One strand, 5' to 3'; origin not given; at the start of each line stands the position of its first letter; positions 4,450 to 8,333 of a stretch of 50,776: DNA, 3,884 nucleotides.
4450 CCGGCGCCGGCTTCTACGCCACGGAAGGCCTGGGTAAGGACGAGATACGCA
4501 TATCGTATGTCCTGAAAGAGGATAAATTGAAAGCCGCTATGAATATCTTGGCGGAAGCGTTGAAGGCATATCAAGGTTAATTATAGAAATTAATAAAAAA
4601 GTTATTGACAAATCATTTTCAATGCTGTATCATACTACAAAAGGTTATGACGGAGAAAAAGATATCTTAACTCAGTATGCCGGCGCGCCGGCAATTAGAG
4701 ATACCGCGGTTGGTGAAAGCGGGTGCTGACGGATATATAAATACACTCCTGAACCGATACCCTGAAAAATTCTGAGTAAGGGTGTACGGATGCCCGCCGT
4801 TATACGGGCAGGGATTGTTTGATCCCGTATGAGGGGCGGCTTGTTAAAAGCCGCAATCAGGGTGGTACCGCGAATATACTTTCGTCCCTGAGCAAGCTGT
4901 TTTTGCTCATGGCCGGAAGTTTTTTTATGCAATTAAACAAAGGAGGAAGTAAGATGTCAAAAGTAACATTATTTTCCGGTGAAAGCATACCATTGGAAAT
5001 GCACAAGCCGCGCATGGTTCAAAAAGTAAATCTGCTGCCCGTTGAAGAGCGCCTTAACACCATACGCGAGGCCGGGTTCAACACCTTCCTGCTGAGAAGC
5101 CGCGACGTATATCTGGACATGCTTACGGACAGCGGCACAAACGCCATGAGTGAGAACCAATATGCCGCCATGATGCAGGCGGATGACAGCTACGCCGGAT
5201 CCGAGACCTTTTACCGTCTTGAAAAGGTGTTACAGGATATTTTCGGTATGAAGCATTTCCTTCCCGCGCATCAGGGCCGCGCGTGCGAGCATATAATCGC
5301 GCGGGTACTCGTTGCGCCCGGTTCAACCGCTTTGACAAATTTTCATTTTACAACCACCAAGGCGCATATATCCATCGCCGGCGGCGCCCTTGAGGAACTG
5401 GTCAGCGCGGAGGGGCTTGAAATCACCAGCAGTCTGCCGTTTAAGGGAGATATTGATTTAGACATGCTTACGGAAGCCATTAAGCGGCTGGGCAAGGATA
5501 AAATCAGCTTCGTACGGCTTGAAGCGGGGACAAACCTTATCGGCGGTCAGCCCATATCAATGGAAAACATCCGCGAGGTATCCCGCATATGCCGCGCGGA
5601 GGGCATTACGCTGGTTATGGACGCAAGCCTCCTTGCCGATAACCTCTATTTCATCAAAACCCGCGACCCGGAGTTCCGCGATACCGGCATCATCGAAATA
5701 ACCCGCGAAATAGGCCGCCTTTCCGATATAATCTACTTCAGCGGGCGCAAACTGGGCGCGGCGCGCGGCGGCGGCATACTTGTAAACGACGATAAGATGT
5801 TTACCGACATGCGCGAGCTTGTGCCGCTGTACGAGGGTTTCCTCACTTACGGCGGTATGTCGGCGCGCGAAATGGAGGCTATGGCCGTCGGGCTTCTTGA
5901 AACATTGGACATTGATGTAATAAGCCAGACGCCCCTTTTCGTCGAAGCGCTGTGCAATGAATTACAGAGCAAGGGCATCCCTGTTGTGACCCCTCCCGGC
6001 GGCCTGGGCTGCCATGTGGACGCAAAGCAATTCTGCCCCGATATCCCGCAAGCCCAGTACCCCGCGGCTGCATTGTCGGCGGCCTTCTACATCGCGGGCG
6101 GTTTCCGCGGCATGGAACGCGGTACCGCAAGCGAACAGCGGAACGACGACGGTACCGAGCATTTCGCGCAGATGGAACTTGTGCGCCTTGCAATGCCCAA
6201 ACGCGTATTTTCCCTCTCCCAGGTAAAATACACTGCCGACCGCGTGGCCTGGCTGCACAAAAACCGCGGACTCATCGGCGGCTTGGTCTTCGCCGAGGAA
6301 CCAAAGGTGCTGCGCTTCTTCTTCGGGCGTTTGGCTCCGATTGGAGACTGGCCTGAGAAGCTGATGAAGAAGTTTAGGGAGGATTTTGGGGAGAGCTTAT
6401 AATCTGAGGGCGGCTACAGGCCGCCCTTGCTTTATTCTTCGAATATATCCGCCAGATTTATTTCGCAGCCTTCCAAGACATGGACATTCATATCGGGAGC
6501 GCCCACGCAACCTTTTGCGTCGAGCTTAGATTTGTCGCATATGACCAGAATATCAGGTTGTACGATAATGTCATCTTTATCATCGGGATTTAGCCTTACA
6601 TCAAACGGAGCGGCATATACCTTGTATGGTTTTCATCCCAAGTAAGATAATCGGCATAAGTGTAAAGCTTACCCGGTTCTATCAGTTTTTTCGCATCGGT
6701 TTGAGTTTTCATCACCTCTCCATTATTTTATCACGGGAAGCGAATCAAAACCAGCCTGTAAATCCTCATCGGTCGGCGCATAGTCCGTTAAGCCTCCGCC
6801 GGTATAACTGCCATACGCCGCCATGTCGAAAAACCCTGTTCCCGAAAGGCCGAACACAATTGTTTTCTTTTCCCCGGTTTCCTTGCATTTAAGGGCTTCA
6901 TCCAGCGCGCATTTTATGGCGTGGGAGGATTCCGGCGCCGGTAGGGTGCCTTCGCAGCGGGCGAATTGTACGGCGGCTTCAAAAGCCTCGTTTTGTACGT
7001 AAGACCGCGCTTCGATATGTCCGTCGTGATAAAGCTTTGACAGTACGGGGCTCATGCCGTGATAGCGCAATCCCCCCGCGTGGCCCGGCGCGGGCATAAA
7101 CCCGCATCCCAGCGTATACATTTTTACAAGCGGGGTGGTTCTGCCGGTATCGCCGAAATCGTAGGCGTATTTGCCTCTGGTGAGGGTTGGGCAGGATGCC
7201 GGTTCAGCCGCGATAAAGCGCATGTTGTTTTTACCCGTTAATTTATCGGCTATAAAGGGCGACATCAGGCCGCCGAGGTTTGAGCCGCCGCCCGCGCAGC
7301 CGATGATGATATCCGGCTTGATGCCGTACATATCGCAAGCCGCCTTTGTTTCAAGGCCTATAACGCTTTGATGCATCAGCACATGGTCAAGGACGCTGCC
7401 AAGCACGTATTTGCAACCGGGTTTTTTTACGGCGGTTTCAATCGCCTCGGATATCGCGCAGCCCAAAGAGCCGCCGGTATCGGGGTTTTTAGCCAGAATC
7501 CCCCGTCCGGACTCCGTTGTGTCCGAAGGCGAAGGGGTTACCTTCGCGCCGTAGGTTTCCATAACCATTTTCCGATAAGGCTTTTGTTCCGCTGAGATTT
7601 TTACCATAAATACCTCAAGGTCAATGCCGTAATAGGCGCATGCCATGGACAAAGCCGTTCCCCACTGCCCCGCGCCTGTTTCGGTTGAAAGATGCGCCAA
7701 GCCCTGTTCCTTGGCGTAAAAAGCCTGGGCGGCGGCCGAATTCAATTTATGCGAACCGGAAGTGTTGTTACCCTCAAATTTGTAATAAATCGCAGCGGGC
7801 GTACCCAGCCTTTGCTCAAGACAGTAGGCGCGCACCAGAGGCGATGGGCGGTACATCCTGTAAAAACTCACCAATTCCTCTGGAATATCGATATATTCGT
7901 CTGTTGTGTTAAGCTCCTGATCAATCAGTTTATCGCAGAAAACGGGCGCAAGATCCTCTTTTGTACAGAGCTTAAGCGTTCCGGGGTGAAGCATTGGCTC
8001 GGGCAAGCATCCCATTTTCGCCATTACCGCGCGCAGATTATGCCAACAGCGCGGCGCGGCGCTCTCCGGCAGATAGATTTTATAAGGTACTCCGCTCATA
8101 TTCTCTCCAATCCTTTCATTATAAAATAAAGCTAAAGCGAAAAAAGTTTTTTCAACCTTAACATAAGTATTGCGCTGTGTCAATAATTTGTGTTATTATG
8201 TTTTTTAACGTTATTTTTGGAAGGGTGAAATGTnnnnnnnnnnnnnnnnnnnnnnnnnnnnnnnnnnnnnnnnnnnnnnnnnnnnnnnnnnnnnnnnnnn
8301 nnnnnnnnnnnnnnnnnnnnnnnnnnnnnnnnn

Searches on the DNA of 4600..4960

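Call 87: search_rna_families(source=window, start=4600, end=4960, threshold=gathering, show_alignments=1)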
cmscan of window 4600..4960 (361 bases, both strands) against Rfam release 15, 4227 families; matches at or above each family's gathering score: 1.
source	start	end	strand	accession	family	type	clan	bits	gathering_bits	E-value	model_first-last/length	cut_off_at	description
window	4638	4892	+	RF00230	T-box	Cis-reg; leader;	-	113.8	93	1.2e-26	1-219/219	no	T-box leader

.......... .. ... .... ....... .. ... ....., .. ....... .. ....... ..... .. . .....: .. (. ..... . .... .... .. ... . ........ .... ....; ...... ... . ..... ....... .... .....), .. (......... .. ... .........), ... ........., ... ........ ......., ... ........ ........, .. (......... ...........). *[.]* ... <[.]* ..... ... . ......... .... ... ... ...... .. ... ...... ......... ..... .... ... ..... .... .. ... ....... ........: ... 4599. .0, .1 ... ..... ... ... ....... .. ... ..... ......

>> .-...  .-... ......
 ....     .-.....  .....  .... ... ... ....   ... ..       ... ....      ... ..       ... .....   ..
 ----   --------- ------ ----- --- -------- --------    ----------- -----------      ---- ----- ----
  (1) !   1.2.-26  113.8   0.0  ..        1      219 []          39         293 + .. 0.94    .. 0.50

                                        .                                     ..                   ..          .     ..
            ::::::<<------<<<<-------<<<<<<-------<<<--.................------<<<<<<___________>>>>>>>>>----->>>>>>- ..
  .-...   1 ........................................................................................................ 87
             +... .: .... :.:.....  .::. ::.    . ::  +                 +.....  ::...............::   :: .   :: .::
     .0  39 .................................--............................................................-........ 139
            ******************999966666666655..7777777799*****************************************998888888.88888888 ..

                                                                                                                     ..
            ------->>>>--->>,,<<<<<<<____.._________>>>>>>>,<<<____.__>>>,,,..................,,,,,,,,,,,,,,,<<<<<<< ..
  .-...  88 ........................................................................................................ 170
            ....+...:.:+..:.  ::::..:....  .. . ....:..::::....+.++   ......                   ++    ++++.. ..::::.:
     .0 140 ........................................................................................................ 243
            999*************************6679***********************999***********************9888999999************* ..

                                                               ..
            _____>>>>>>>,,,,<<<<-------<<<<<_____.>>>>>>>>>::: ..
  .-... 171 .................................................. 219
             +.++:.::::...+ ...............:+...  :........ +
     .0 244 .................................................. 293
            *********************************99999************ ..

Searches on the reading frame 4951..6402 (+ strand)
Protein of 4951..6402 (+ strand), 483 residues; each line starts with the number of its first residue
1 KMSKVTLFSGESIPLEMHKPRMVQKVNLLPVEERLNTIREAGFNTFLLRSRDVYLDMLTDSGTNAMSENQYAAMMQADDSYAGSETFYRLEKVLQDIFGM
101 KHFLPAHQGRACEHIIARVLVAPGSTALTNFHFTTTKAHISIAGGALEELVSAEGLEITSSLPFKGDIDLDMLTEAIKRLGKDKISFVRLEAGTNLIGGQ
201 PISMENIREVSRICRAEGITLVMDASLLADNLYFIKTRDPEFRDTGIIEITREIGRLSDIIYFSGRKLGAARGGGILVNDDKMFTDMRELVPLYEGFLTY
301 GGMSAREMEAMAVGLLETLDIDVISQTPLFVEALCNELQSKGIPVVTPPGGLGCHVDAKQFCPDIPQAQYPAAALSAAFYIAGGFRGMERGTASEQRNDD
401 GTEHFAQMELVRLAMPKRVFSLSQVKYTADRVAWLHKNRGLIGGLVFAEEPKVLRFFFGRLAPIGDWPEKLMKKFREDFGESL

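Call 3: search_protein_families(library=pfam, proteins=[window:4951-6402:+], max_evalue=0.01)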
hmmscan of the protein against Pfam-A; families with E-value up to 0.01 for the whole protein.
window:4951-6402:+ (483 aa): 2 families
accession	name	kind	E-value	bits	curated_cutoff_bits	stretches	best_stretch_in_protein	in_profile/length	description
PF01212.27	Beta_elim_lyase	-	2.4e-52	178.5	27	1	56-420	1-277/288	Beta-eliminating lyase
PF00266.25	Aminotran_5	-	0.0067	15.9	21.5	0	259-290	193-224/371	Aminotransferase class-V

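Call 4: search_protein_families(library=ncbifam, proteins=[window:4951-6402:+], max_evalue=0.01)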
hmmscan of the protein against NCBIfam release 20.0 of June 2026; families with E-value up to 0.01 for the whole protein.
window:4951-6402:+ (483 aa): 5 families
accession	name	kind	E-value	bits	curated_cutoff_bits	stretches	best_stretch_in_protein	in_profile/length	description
NF009709.0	PRK13238.1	subfamily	1.7e-171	571.1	285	1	11-464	5-461/463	tryptophanase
TIGR02618.1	tyr_phenol_ly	equivalog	1.7e-132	442.6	720.7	1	18-461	4-449/450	tyrosine phenol-lyase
NF053783.1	TphnTnaApg1401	equivalog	5e-108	362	750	1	16-461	7-454/457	tryptophanase TnaA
TIGR02617.1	tnaA_trp_ase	equivalog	1.3e-97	327.8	825.8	1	18-463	7-466/467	tryptophanase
NF041359.1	GntG_guanitoxin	subfamily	0.00084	18.6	230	1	62-226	16-175/343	GntG family PLP-dependent aldolase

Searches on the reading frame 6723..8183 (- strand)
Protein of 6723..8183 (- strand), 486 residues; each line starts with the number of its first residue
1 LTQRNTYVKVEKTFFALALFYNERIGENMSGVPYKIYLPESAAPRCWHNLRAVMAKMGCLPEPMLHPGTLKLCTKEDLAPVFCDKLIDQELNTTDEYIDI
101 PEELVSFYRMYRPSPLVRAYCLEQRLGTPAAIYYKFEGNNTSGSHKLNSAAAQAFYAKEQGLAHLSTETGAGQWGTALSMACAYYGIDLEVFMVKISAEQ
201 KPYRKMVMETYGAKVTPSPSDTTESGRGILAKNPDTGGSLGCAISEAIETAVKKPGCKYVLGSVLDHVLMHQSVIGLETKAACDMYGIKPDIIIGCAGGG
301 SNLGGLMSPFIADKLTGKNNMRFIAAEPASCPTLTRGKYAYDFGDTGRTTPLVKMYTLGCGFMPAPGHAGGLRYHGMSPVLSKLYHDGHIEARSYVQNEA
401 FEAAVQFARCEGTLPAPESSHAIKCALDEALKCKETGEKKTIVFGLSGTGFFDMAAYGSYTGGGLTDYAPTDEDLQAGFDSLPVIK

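Call 3: search_protein_families(library=pfam, proteins=[window:6723-8183:-], max_evalue=0.01)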
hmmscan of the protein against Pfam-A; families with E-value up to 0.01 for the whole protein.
window:6723-8183:- (486 aa): 1 family
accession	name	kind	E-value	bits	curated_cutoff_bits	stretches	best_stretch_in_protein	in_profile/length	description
PF00291.31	PALP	-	4.9e-40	138.1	35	1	111-448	5-295/295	Pyridoxal-phosphate dependent enzyme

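Call 4: search_protein_families(library=ncbifam, proteins=[window:6723-8183:-], max_evalue=0.01)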
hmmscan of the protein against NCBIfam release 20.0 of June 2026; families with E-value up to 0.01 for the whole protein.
window:6723-8183:- (486 aa): 21 families
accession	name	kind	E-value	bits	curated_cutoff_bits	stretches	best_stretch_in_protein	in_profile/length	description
NF009057.0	PRK12391.1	equivalog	1e-196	653.8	366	1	34-475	4-440/441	TrpB-like pyridoxal phosphate-dependent enzyme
TIGR01415.1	trpB_rel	hypoth_equivalog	9.8e-170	564.8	518.85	1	44-460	2-415/419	TrpB-like pyridoxal phosphate-dependent enzyme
TIGR00263.1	trpB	equivalog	1.9e-42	145.7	392.45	1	103-455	41-379/385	tryptophan synthase subunit beta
NF010376.0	PRK13803.1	equivalog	2.2e-40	139.1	819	1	111-460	258-594/600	bifunctional phosphoribosylanthranilate isomerase/tryptophan synthase subunit beta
NF010375.0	PRK13802.1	equivalog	1.8e-31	109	1386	1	104-467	315-678/695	bifunctional indole-3-glycerol phosphate synthase/tryptophan synthase subunit beta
NF004996.0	PRK06381.1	equivalog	1e-10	41.1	266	1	113-218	15-115/319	threonine synthase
NF008735.0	PRK11761.1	equivalog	1.4e-09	37.7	413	1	114-222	13-119/296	cysteine synthase CysM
TIGR01139.1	cysK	equivalog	4e-09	36.1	350.95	1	115-349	9-208/298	cysteine synthase A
TIGR01136.1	cysKM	subfamily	1.5e-08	34.4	344.15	1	115-223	9-114/299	cysteine synthase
NF006050.0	PRK08197.1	equivalog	2.1e-07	30.1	303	1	114-221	81-183/406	threonine synthase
TIGR01138.1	cysM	equivalog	3e-07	30.3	394.2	1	115-216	10-109/290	cysteine synthase B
NF005292.0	PRK06815.1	equivalog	4.2e-07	29.3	371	1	111-224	19-127/320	threonine/serine dehydratase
NF006094.0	PRK08246.1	subfamily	6.8e-07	29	331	1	114-233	24-135/310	serine/threonine dehydratase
TIGR03945.1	PLP_SbnA_fam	equivalog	8.2e-07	28.4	349.95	1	128-216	20-108/304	2,3-diaminopropionate biosynthesis protein SbnA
NF005147.0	PRK06608.1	equivalog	1.9e-06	26.9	380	1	112-216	23-123/339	serine/threonine dehydratase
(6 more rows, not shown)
